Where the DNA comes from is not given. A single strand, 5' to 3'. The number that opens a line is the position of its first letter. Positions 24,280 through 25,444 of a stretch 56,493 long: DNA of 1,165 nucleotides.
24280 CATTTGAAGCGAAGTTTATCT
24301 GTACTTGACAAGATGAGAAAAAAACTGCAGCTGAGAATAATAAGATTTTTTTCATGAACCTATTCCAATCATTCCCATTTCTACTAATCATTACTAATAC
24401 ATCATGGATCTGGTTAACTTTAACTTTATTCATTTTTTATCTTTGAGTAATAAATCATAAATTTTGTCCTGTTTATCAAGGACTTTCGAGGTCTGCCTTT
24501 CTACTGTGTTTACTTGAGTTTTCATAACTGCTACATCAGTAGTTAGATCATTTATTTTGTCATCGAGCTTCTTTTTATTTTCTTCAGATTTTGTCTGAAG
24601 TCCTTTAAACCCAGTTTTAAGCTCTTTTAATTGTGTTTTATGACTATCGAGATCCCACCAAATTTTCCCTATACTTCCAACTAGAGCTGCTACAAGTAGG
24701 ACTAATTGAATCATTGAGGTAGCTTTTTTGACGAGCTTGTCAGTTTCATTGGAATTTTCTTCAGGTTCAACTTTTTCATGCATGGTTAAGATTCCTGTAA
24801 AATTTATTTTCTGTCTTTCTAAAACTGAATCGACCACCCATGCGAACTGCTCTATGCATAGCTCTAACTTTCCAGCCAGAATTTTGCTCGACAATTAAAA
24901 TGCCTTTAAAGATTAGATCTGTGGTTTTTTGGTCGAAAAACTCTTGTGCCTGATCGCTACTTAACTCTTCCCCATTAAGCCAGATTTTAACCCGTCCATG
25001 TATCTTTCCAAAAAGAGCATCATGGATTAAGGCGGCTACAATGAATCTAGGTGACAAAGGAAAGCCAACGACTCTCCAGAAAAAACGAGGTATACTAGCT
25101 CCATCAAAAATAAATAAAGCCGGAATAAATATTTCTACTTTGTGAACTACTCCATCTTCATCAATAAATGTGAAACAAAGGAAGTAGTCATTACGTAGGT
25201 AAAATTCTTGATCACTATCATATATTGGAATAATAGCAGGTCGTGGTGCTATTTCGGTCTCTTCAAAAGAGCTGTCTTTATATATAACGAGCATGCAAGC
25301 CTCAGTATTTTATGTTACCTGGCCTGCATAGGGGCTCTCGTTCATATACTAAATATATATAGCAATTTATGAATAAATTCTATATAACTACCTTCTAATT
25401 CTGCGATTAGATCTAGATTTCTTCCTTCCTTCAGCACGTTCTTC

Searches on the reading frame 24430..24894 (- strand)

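Call 3: search_protein_families(library=pfam, proteins=[window:24430-24894:-], max_evalue=1)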
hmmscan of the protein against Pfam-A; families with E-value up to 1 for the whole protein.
window:24430-24894:- (154 aa): 7 families
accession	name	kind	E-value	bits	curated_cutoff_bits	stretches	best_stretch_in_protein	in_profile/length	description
PF24627.1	PUMA_CC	-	0.00019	21.8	30.1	1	84-142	12-66/74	PUMA coiled-coil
PF07926.17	TPR_MLP1_2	-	0.016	15.7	36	1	66-135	50-119/129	TPR/MLP1/MLP2-like protein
PF04799.18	Fzo_mitofusin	-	0.021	14.7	27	1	89-131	96-138/161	fzo-like conserved region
PF05377.16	FlaC_arch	-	0.027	15.3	27.8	1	113-146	1-34/55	Flagella accessory protein C (FlaC)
PF20667.3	Sec10_N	-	0.032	14.8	27.4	1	84-142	39-93/118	Exocyst complex component Sec10, N-terminal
PF06419.17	COG6_N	-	0.053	14.1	27.4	1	78-135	31-91/114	Conserved oligomeric complex COG6, N-terminal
PF06103.16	DUF948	-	0.13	12.9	37.2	1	64-133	10-75/89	Bacterial protein of unknown function (DUF948)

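Call 4: search_protein_families(library=ncbifam, proteins=[window:24430-24894:-], max_evalue=1)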
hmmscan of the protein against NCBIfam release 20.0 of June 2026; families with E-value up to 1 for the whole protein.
window:24430-24894:- (154 aa): 2 families
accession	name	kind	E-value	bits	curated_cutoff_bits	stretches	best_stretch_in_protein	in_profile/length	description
NF008173.0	PRK10920.1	equivalog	9.4e-05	21.6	313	1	39-144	15-124/390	uroporphyrinogen-III C-methyltransferase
NF052344.1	slr1601_fam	subfamily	0.0093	16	70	1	61-138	11-87/91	slr1601 family putative cell division protein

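Call 44: search_protein_families(library=padloc, proteins=[window:24430-24894:-], max_evalue=0.01)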
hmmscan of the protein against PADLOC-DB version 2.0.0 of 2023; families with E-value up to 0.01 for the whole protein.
window:24430-24894:- (154 aa): 0 families

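Call 89: search_protein_families(library=phrogs, proteins=[window:24430-24894:-], max_evalue=0.01)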
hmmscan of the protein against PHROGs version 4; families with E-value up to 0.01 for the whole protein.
window:24430-24894:- (154 aa): 3 families
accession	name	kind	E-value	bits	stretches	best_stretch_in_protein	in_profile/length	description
phrog_25353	-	unknown function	0.0014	20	1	81-128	25-71/74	-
phrog_18076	-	other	0.004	18.5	1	89-148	44-100/106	hol-like chemotaxis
phrog_1152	-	lysis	0.004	18.1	1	55-140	5-93/127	Rz-like spanin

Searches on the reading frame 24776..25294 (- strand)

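Call 3: search_protein_families(library=pfam, proteins=[window:24776-25294:-], max_evalue=1)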
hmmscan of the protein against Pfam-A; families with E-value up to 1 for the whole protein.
window:24776-25294:- (172 aa): 1 family
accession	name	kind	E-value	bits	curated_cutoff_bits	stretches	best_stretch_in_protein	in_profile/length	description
PF07087.16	DUF1353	-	8.7e-12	44.9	22.5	1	53-150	15-91/91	Protein of unknown function (DUF1353)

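Call 4: search_protein_families(library=ncbifam, proteins=[window:24776-25294:-], max_evalue=1)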
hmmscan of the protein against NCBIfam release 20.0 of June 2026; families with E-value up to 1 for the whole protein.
window:24776-25294:- (172 aa): 0 families

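Call 44: search_protein_families(library=padloc, proteins=[window:24776-25294:-], max_evalue=0.01)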
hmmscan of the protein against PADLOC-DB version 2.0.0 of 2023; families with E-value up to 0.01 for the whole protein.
window:24776-25294:- (172 aa): 0 families

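Call 89: search_protein_families(library=phrogs, proteins=[window:24776-25294:-], max_evalue=0.01)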
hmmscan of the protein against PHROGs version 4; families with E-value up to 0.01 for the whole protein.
window:24776-25294:- (172 aa): 1 family
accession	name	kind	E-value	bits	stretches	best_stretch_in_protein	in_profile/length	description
phrog_1158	-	tail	1.3e-19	71.6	1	30-163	31-136/205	tail assembly chaperone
